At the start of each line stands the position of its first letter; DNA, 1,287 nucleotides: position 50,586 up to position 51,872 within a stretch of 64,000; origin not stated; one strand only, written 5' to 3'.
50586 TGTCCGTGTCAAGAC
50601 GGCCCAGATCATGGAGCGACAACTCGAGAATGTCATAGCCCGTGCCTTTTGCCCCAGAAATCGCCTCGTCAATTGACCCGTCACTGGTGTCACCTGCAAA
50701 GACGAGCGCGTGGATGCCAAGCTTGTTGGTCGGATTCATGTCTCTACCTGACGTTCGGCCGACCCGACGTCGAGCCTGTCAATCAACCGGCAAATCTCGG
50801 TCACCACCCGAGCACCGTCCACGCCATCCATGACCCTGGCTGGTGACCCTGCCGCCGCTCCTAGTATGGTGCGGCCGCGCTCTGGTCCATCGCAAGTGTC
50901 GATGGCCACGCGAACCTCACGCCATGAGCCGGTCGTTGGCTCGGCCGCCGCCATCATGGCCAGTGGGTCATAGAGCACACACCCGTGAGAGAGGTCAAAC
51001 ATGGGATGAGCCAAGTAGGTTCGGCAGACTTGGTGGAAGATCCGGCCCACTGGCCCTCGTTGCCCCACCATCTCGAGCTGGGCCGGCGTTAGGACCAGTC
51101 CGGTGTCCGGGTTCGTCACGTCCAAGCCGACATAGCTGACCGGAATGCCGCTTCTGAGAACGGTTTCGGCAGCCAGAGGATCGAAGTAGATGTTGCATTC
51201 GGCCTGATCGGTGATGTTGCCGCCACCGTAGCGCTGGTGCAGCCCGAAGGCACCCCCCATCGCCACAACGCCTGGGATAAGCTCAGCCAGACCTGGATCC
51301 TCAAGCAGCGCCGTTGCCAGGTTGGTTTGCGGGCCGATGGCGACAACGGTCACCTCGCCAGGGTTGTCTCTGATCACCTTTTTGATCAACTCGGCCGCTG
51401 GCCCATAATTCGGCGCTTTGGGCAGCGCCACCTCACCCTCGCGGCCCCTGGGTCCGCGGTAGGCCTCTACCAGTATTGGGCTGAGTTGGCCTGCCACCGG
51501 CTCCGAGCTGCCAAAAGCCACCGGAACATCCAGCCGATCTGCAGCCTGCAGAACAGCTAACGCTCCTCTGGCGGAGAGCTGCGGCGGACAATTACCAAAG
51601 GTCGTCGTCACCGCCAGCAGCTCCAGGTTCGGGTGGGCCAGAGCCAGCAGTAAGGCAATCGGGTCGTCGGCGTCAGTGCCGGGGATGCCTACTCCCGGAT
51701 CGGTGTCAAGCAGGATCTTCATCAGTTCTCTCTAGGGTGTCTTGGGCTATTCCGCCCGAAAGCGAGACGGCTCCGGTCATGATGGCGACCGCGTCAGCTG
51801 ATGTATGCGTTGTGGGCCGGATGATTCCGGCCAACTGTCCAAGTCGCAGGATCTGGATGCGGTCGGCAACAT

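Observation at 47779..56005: Seven-gene coupled operon combining FrcABC-like transport, an atypical nucleoside hydrolase, a ketose 3-epimerase, an FrcK-like kinase and a cytoplasmic GH32: possible ketose-glycoside or ketose-nucleoside catabolism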

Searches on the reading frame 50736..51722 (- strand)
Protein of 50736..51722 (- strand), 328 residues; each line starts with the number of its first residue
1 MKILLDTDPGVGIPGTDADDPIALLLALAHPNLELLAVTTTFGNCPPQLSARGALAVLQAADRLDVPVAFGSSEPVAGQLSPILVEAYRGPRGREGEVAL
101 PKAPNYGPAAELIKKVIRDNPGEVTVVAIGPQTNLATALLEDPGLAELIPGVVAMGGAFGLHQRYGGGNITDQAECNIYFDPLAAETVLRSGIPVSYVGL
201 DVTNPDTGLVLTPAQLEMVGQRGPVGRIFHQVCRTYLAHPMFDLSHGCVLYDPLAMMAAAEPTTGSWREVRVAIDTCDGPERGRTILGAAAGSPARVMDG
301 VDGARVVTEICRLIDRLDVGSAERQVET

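Call 3: search_protein_families(library=pfam, proteins=[window:50736-51722:-])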
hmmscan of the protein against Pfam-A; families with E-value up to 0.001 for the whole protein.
window:50736-51722:- (328 aa): 1 family
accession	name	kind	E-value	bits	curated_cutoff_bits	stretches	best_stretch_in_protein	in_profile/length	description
PF01156.24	IU_nuc_hydro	-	1.5e-65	222.3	34.2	1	3-306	1-295/297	Inosine-uridine preferring nucleoside hydrolase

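Call 4: search_protein_families(library=ncbifam, proteins=[window:50736-51722:-])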
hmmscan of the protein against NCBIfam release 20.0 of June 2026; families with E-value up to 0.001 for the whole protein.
window:50736-51722:- (328 aa): 4 families
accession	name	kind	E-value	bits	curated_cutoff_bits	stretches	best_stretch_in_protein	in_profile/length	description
NF007761.0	PRK10443.1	equivalog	1.2e-41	142.8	433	1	2-287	4-276/311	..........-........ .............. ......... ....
NF008036.0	PRK10768.1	equivalog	2.5e-38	132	382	1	2-287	4-269/304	ribonucleoside hydrolase RihC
NF007417.0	PRK09955.1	equivalog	1.2e-31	109.8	459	1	2-287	5-275/313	ribosylpyrimidine nucleosidase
NF052221.1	UridNuclsHydUriH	equivalog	3.2e-29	102.1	450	1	2-205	1-194/310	uridine-preferring nucleoside hydrolase UriH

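Call 5: search_solved_structures(query=window:50736-51722:-, show_alignments=2)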
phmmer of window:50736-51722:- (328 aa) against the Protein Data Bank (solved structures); distinct sequences matched with E-value up to 0.001: 27.
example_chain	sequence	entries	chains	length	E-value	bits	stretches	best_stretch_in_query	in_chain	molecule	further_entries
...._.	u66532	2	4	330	1.8e-38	135.6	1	2-276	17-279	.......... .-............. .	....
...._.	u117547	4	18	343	1e-36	129.9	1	2-284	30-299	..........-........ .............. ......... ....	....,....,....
3g5i_A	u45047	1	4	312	4.6e-36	127.7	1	3-287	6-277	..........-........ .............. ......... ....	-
1yoe_A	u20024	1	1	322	5.2e-36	127.5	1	3-287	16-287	Hypothetical protein ybeK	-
4kpn_A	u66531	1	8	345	3.6e-32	114.9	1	2-285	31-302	Nucleoside N-ribohydrolase 1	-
1q8f_A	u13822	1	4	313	1.4e-30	109.7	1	2-301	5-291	Pyrimidine nucleoside hydrolase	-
3mkm_A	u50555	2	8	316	1.4e-30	109.7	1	2-301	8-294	Putative uncharacterized protein YeiK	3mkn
3b9x_A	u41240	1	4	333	1.7e-30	109.4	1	2-301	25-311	Pyrimidine-specific ribonucleoside hydrolase rihB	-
6ba1_A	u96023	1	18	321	1.8e-30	109.4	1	16-311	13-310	Inosine-uridine preferring nucleoside hydrolase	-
4wr2_A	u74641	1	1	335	2.2e-29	105.8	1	3-287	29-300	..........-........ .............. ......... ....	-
8qnd_A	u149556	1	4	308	5e-24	88.1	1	2-289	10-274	Inosine-uridine nucleoside N-ribohydrolase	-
6ba0_A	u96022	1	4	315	2.2e-23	86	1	3-217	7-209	Cytidine/uridine-specific hydrolase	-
8ctm_A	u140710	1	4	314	9.8e-23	83.9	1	2-286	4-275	Inosine-uridine preferring nucleoside hydrolase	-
1ezr_A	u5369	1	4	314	5.6e-22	81.4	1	2-286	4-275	NUCLEOSIDE HYDROLASE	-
5tsq_A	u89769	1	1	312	2.8e-21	79.1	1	2-278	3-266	IUnH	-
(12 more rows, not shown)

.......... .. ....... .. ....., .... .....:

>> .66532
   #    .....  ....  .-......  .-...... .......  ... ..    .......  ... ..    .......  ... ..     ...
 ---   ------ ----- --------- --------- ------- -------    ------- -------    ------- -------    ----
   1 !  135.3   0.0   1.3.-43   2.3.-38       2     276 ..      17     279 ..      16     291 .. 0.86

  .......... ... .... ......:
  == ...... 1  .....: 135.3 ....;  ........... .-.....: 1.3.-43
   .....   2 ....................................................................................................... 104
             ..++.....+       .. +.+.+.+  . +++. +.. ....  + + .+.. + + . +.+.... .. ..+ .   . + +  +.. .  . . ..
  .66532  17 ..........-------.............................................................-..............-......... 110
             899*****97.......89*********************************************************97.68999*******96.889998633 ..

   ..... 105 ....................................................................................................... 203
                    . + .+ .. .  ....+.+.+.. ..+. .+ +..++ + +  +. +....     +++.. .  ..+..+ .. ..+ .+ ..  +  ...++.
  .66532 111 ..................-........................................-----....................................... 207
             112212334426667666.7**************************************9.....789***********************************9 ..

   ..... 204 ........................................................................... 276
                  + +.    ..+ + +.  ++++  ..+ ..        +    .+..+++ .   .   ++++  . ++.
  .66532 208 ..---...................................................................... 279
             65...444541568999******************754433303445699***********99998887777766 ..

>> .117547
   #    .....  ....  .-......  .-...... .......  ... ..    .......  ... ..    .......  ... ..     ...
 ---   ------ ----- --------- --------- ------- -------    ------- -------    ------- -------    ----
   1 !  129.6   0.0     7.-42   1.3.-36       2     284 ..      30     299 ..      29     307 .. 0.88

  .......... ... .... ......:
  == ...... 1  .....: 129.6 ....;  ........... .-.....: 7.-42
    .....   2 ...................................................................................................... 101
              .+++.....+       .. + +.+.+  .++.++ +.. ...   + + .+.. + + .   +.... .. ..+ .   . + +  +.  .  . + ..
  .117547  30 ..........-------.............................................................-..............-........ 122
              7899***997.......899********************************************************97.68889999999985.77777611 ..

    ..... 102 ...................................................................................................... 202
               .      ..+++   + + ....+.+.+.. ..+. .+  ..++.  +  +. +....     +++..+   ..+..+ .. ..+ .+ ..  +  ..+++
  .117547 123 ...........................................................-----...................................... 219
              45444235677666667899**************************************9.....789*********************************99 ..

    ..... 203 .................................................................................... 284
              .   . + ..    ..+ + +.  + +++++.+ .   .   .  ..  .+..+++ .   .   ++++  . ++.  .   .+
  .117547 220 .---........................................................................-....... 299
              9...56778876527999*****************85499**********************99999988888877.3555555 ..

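Call 9: find_homologous_proteins(query=window:50736-51722:-, max_evalue=1e-20)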
Query window:50736-51722:- (328 aa): 913 proteins with E <= 1e-20 among 8000 candidates; the best 120 are listed.
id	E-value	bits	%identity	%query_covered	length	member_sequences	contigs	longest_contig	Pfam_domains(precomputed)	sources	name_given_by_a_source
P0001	1.3e-213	726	100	100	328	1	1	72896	PF01156.25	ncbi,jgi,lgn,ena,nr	ncbi:MAG: nucleoside hydrolase [Micrococcales bacterium]|nr:nucleoside hydrolase [Micrococcales bact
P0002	2.4e-107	377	60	96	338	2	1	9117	PF01156.25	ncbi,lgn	ncbi:MAG TPA: nucleoside hydrolase [Cellulomonas sp.]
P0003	1.4e-106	374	59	95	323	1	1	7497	PF01156.25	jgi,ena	jgi:inosine-uridine nucleoside N-ribohydrolase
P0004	1.5e-106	374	60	96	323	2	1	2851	PF01156.25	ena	-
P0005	4.7e-105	369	58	96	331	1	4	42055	PF01156.25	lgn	-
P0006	5.1e-105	369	59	95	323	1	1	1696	PF01156.25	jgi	jgi:inosine-uridine nucleoside N-ribohydrolase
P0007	5.8e-105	369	59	95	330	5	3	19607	PF01156.25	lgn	-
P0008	8.0e-105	369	59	96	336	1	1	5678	PF01156.25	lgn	-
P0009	1.4e-104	368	59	95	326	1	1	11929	PF01156.25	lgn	-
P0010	2.1e-104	367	58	98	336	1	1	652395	PF01156.25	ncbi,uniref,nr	ncbi:nucleoside hydrolase [Actinotalea sp. M2MS4P-6]|uniref:nucleoside hydrolase n=1 Tax=Actinotalea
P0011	3.2e-104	367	57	98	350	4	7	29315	PF01156.25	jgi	jgi:inosine-uridine nucleoside N-ribohydrolase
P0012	3.4e-104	366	58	96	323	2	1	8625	PF01156.25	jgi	jgi:inosine-uridine nucleoside N-ribohydrolase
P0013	2.0e-102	361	55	96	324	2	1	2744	PF01156.25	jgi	jgi:inosine-uridine nucleoside N-ribohydrolase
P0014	3.5e-102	360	56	96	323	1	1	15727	PF01156.25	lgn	-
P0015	4.0e-102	360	59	96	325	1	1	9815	PF01156.25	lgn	-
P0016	1.0e-100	355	58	96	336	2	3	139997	PF01156.25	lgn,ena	-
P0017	1.8e-100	354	58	95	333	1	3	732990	PF01156.25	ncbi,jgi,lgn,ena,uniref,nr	ncbi:nucleoside hydrolase [uncultured Demequina sp.]|uniref:nucleoside hydrolase n=1 Tax=uncultured 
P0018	4.1e-100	353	52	96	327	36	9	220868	PF01156.25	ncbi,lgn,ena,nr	ncbi:nucleoside hydrolase [Bifidobacterium asteroides]|nr:nucleoside hydrolase [Bifidobacterium aste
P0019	2.9e-99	350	57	95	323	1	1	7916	PF01156.25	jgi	jgi:uridine nucleosidase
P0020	7.8e-99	349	53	96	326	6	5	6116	PF01156.25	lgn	-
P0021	1.2e-98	348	55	97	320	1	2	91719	PF01156.25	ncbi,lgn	-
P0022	1.8e-98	348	58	96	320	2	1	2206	PF01156.25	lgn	-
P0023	6.6e-98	346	57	96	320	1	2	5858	PF01156.25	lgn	-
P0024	1.2e-97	345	54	95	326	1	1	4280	PF01156.25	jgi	jgi:inosine-uridine nucleoside N-ribohydrolase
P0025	2.5e-97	344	58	93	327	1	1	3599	PF01156.25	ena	-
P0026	3.1e-97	344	53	96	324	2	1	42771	PF01156.25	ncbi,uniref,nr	ncbi:inosine/uridine-preferring nucleoside hydrolase [Bifidobacterium margollesii]|uniref:Inosine/ur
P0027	3.4e-97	343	54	96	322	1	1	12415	PF01156.25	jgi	jgi:inosine-uridine nucleoside N-ribohydrolase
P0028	5.0e-97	343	54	95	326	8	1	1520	PF01156.25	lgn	-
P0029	7.0e-97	342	54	96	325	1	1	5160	PF01156.25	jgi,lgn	jgi:inosine-uridine nucleoside N-ribohydrolase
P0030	7.6e-97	342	57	87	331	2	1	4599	PF01156.25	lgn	-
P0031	8.9e-97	342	53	95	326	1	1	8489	PF01156.25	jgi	jgi:inosine-uridine nucleoside N-ribohydrolase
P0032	1.4e-96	341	56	95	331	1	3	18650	PF01156.25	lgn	-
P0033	2.2e-96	341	52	98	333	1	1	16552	PF01156.25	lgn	-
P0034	8.6e-96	339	52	98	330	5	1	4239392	PF01156.25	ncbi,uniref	ncbi:nucleoside hydrolase [Leifsonia aquatica]|uniref:nucleoside hydrolase n=1 Tax=Leifsonia aquatic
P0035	1.3e-95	338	55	97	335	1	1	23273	PF01156.25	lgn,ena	-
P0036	3.2e-95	337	56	96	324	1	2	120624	PF01156.25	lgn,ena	-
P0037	3.3e-95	337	53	95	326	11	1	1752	PF01156.25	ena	-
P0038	3.3e-95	337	53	97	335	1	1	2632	PF01156.25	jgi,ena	-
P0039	4.1e-95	337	55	95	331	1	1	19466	PF01156.25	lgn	-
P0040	4.7e-95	336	52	96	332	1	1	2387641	PF01156.25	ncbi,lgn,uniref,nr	ncbi:nucleoside hydrolase [Bifidobacterium sp. ESL0732]|uniref:nucleoside hydrolase n=1 Tax=Bifidoba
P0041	7.7e-95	336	53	95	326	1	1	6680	PF01156.25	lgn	-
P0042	8.5e-95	336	57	95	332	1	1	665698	PF01156.25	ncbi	ncbi:MAG: nucleoside hydrolase [Nocardioidaceae bacterium]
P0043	8.7e-95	336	53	95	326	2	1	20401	PF01156.25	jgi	jgi:inosine-uridine nucleoside N-ribohydrolase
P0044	2.6e-94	334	55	95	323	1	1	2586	PF01156.25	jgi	jgi:inosine-uridine nucleoside N-ribohydrolase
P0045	4.6e-94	333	52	95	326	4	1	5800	PF01156.25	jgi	jgi:purine nucleosidase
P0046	5.7e-94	333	52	95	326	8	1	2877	PF01156.25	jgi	jgi:inosine-uridine nucleoside N-ribohydrolase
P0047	8.6e-94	332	52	95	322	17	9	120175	PF01156.25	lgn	-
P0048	8.7e-94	332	54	95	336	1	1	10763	PF01156.25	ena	-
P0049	1.4e-93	332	54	95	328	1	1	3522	PF01156.25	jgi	jgi:inosine-uridine nucleoside N-ribohydrolase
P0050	1.8e-93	331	51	97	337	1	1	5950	PF01156.25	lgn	-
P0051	3.5e-93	330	56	95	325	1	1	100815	PF01156.25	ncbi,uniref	ncbi:nucleoside hydrolase [Nonomuraea rosea]|uniref:Nucleoside hydrolase n=1 Tax=Nonomuraea rosea Ta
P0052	5.5e-93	330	51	97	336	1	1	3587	PF01156.25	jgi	jgi:inosine-uridine nucleoside N-ribohydrolase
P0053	1.5e-92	328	52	95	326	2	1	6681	PF01156.25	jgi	jgi:inosine-uridine nucleoside N-ribohydrolase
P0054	2.3e-92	328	54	96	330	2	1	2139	PF01156.25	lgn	-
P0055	7.6e-92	326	52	95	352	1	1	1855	PF01156.25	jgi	jgi:inosine-uridine nucleoside N-ribohydrolase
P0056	8.8e-92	326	51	95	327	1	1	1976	PF01156.25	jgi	jgi:inosine-uridine nucleoside N-ribohydrolase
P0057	6.5e-91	323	55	84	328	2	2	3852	PF01156.25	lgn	-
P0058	7.2e-91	323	52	95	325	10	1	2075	PF01156.25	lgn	-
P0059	9.9e-91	322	53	95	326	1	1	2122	PF01156.25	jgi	jgi:inosine-uridine nucleoside N-ribohydrolase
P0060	1.3e-90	322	52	95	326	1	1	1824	PF01156.25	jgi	jgi:inosine-uridine nucleoside N-ribohydrolase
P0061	1.5e-90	322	52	95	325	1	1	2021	PF01156.25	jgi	jgi:purine nucleosidase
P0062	1.6e-90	322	52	95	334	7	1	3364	PF01156.25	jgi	jgi:inosine-uridine nucleoside N-ribohydrolase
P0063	1.9e-90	321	53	95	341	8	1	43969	PF01156.25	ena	-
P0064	2.4e-90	321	53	95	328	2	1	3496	PF01156.25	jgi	jgi:inosine-uridine nucleoside N-ribohydrolase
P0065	1.3e-89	319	53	95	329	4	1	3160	PF01156.25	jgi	jgi:purine nucleosidase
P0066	1.4e-89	319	51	98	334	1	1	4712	PF01156.25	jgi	jgi:purine nucleosidase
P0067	1.6e-89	318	52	94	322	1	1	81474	PF01156.25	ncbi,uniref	ncbi:nucleoside hydrolase [Georgenia sp. Z1344]|uniref:nucleoside hydrolase n=1 Tax=Georgenia sp. Z1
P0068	2.0e-89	318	53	95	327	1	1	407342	PF01156.25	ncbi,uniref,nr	ncbi:nucleoside hydrolase [Methylocapsa sp. S129]|uniref:nucleoside hydrolase n=1 Tax=Methylocapsa s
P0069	7.5e-89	316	52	95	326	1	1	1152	PF01156.25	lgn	-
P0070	8.7e-89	316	53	95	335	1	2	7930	PF01156.25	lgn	-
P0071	1.2e-88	315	52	95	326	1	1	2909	PF01156.25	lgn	-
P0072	2.0e-88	315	53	95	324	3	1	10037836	PF01156.25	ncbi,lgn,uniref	ncbi:nucleoside hydrolase [Sphaerisporangium sp. NBC_01403]|uniref:nucleoside hydrolase n=1 Tax=Spha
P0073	2.4e-88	314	51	95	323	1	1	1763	PF01156.25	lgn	-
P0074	2.4e-88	314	50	100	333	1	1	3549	PF01156.25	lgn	-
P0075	2.9e-88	314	52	95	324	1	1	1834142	PF01156.25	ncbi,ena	-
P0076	3.2e-88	314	55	95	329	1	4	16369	PF01156.25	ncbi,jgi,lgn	-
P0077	6.2e-88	313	55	95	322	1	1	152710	PF01156.25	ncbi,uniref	ncbi:nucleoside hydrolase [Nonomuraea insulae]|uniref:Nucleoside hydrolase n=1 Tax=Nonomuraea insula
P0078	9.1e-88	313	51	95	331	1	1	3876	PF01156.25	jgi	jgi:purine nucleosidase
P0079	1.2e-87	312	53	95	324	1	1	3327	PF01156.25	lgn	-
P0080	1.2e-87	312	52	95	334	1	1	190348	PF01156.25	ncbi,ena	-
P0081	1.2e-87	312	50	95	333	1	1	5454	PF01156.25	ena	-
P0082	1.5e-87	312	51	95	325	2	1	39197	PF01156.25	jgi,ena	-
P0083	2.0e-87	311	54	95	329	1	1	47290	PF01156.25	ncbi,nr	ncbi:MAG: nucleoside hydrolase [Chloroflexi bacterium]|nr:nucleoside hydrolase [Chloroflexota bacter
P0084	2.8e-87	311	51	96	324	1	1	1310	PF01156.25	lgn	-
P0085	4.3e-87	310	52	92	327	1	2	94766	PF01156.25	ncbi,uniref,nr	ncbi:nucleoside hydrolase [Georgenia thermotolerans]|uniref:Nucleoside hydrolase n=1 Tax=Georgenia t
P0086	8.0e-87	309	50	95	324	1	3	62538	PF01156.25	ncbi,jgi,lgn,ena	-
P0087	9.0e-87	309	52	95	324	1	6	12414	PF01156.25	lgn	-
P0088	9.1e-87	309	52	95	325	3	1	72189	PF01156.25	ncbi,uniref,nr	ncbi:nucleoside hydrolase [Nonomuraea sp. MG754425]|uniref:nucleoside hydrolase n=1 Tax=Nonomuraea s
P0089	3.1e-86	307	51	93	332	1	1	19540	PF01156.25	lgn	-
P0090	7.8e-86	306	52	95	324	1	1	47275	PF01156.25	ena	-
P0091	1.0e-85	306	53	96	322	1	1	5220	PF01156.25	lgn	-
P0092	1.8e-85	305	50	95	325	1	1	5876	PF01156.25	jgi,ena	-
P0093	6.1e-85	303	50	94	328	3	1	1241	PF01156.25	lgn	-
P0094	9.6e-85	303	51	94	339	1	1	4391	PF01156.25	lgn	-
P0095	2.1e-84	301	51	96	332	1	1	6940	PF01156.25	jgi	jgi:inosine-uridine nucleoside N-ribohydrolase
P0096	6.1e-84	300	50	95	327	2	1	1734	PF01156.25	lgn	-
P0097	1.2e-83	299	50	95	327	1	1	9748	PF01156.25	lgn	-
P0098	1.4e-83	299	49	95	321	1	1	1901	PF01156.25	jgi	-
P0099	1.6e-83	299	50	95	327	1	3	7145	PF01156.25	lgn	-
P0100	2.1e-83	298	47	95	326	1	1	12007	PF01156.25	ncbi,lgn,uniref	ncbi:nucleoside hydrolase [Pantoea sp. B65]|uniref:nucleoside hydrolase n=1 Tax=Pantoea sp. B65 TaxI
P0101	2.3e-83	298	48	95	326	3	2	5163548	PF01156.25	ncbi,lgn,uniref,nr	ncbi:inosine-uridine nucleoside N-ribohydrolase [Erwinia toletana]|uniref:Inosine-uridine nucleoside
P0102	5.0e-83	297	50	89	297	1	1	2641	PF01156.25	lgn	-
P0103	2.3e-82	295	50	95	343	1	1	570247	PF01156.25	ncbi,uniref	ncbi:nucleoside hydrolase [Luethyella okanaganae]|uniref:Nucleoside hydrolase n=1 Tax=Luethyella oka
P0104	3.8e-82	294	50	95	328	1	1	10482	PF01156.25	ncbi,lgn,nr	ncbi:MAG: nucleoside hydrolase [Frankiales bacterium]|nr:nucleoside hydrolase [Frankiales bacterium]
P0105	7.2e-80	287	50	88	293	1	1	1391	PF01156.25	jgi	jgi:purine nucleosidase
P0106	1.1e-78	283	55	79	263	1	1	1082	PF01156.25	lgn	-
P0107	1.4e-76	276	47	94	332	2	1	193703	PF01156.25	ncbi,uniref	ncbi:nucleoside hydrolase [Paraburkholderia sp.]|uniref:nucleoside hydrolase n=1 Tax=Paraburkholderi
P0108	6.8e-74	267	46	95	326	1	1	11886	PF01156.25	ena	-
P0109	1.1e-65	240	43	87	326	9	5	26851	PF01156.25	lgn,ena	-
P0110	2.4e-65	239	46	80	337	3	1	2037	PF01156.25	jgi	jgi:purine nucleosidase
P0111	7.1e-65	237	41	93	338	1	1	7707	PF01156.25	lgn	-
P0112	2.2e-64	236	46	90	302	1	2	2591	PF01156.25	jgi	jgi:inosine-uridine nucleoside N-ribohydrolase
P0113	2.9e-64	235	41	96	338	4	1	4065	PF01156.25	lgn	-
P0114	2.9e-63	232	49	76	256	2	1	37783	PF01156.25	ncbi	-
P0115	4.5e-62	228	50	67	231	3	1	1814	PF01156.25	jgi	jgi:inosine-uridine nucleoside N-ribohydrolase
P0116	2.5e-61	226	41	98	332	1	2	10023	PF01156.25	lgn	-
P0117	1.3e-60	223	41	98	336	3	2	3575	PF01156.25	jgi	jgi:purine nucleosidase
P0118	1.5e-60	223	41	87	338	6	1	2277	PF01156.25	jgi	jgi:inosine-uridine nucleoside N-ribohydrolase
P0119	3.2e-60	222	39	98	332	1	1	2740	PF01156.25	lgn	-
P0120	1.0e-59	220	39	98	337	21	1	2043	PF01156.25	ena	-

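Call 11: find_encoding_contigs(protein=P0010, flank=10000, max_places=2)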
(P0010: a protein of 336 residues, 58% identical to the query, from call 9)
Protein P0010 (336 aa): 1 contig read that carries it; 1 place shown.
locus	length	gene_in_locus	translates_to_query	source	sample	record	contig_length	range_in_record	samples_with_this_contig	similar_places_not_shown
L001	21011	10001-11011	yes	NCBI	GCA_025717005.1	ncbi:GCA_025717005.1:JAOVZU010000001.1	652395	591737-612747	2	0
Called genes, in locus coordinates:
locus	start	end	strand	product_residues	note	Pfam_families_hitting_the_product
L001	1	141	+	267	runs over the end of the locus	PF08220:HTH_DeoR, PF08279:HTH_11 (faint), PF00455:DeoRC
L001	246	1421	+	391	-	PF00532:Peripla_BP_1 (weak), PF13407:Peripla_BP_4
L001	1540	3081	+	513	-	PF00005:ABC_tran, PF13304:AAA_21 (faint), PF00005:ABC_tran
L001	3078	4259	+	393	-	PF02653:BPD_transp_2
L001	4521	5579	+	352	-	PF01734:Patatin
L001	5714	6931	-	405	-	PF09339:HTH_IclR (weak), PF12802:MarR_2 (weak), PF13412:HTH_24 (weak), PF00480:ROK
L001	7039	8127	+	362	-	PF00532:Peripla_BP_1, PF13407:Peripla_BP_4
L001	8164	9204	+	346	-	PF02653:BPD_transp_2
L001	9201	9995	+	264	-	PF00005:ABC_tran, PF02463:SMC_N (faint), PF09818:ABC_ATPase (faint), PF13304:AAA_21 (faint)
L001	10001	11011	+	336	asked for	PF01156:IU_nuc_hydro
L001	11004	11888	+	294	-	PF01261:AP_endonuc_2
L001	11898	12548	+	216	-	-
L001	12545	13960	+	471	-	PF00251:Glyco_hydro_32N, PF04616:Glyco_hydro_43 (weak), PF22847:Glyco_hydro_43_rel (faint)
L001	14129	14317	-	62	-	-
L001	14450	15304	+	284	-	PF00561:Abhydrolase_1, PF00975:Thioesterase (weak), PF12146:Hydrolase_4, PF12697:Abhydrolase_6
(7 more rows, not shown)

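Call 12: find_encoding_contigs(protein=P0018, flank=10000, max_places=2)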
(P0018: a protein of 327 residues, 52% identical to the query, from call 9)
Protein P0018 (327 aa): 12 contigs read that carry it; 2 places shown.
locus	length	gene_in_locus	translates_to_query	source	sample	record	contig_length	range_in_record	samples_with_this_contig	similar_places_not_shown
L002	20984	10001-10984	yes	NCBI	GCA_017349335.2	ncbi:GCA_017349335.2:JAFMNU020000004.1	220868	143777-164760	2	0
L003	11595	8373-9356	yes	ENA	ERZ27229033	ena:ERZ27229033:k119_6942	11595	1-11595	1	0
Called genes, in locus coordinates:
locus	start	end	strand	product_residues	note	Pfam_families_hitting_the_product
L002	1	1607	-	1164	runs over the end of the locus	PF04434:SWIM (weak), PF08455:SNF2_assoc, PF00176:SNF2-rel_dom, PF04851:ResIII (weak), PF00271:Helicase_C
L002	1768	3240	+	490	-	PF00083:Sugar_tr (weak), PF07690:MFS_1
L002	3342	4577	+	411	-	PF12704:MacB_PCD (weak), PF02687:FtsX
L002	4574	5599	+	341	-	PF00005:ABC_tran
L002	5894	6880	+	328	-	-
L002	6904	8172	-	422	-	PF00480:ROK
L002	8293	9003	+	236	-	PF00834:Ribul_P_3_epim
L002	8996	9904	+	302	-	PF00480:ROK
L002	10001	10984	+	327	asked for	PF01156:IU_nuc_hydro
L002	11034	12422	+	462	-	PF00083:Sugar_tr, PF07690:MFS_1, PF06609:TRI12 (weak), PF03137:OATP (weak)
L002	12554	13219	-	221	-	PF01966:HD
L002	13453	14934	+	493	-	PF00479:G6PD_N, PF02781:G6PD_C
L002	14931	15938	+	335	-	PF10128:OpcA_G6PD_assem, PF20171:OpcA_G6PD_C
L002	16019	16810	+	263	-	PF01182:Glucosamine_iso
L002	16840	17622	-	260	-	PF07729:FCD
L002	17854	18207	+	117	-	PF02447:GntP_permease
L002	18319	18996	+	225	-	-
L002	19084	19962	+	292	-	PF02826:2-Hacid_dh_C (weak), PF03446:NAD_binding_2, PF00393:6PGD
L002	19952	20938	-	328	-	PF04616:Glyco_hydro_43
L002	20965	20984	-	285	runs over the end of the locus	PF00528:BPD_transp_1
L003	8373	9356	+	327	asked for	PF01156:IU_nuc_hydro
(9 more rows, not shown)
